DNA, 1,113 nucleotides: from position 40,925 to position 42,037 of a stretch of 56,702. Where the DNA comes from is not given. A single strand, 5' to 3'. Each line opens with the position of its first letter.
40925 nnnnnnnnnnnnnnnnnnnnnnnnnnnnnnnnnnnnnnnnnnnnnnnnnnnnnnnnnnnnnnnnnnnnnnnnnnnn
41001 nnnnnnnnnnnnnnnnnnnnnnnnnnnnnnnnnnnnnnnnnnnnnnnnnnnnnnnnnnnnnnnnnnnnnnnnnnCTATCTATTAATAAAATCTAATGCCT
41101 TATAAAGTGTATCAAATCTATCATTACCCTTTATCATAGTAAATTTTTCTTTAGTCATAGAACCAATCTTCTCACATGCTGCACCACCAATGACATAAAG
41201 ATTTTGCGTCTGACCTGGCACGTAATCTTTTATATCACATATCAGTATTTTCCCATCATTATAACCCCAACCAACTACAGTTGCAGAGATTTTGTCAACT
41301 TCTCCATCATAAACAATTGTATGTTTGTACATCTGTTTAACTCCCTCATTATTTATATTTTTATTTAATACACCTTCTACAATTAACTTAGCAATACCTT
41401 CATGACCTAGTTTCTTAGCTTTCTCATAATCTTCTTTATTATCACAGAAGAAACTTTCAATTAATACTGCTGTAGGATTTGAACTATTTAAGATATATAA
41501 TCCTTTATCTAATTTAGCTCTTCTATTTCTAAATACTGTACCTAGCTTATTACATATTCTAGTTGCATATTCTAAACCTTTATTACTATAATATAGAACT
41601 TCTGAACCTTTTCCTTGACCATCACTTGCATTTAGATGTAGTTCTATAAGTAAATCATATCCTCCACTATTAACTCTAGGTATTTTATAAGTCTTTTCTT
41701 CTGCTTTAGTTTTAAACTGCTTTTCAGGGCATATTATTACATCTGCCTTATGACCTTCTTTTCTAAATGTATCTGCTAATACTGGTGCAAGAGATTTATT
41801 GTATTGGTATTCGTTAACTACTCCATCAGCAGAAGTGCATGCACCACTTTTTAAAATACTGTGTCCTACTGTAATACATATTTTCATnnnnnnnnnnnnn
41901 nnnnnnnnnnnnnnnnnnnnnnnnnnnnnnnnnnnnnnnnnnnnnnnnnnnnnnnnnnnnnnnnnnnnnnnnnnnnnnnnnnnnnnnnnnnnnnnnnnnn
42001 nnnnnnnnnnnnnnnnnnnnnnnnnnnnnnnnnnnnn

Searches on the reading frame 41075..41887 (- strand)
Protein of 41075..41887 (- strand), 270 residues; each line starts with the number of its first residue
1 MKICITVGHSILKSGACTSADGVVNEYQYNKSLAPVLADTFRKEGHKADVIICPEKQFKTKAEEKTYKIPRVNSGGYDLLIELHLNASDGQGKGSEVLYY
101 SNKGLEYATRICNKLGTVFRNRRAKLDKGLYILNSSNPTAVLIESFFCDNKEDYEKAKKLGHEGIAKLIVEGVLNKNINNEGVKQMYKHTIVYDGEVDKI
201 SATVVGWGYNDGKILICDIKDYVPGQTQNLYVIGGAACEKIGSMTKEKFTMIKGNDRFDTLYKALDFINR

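Call 39: search_protein_families(library=pfam, proteins=[window:41075-41887:-], max_evalue=0.001)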
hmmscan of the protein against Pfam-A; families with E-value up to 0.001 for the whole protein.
window:41075-41887:- (270 aa): 1 family
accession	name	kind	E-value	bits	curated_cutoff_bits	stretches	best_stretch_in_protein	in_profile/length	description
PF01520.23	Amidase_3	-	1e-20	74.9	27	1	3-174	1-173/174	N-acetylmuramoyl-L-alanine amidase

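Call 70: search_solved_structures(query=window:41075-41887:-, max_evalue=0.001)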
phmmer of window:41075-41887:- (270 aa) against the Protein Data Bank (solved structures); distinct sequences matched with E-value up to 0.001: 5.
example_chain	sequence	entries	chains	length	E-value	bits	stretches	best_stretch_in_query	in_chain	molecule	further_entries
3qay_A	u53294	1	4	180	2.8e-110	371.1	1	1-179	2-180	Endolysin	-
4cu5_A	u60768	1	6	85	6.5e-51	176.5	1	186-270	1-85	ENDOLYSIN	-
9jzo_A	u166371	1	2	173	1.1e-20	77.4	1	1-178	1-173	Endolysine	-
1xov_A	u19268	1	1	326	1.3e-14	57.5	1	14-179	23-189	Ply protein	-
5j72_A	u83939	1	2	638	2.6e-08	36.8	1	3-157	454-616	Putative N-acetylmuramoyl-L-alanine amidase,autolysin cwp6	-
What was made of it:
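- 41075..41887 (-): Context: the separate canonical endolysin (CD27L-type Amidase_3); the holin is at 43090-43347. PDB 3qay E 2.8e-110 and 4cu5 E 6.5e-51 (call 70).
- On Phage endolysin (holin-dependent lysis enzyme): The true endolysin is the CD27L homologue at 41075-41887 (call 70).
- A separate holin and CD27L-type endolysin exist in the window (calls 39, 70). The phage has its own holin and CD27L-type amidase cassette (calls 39, 70).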
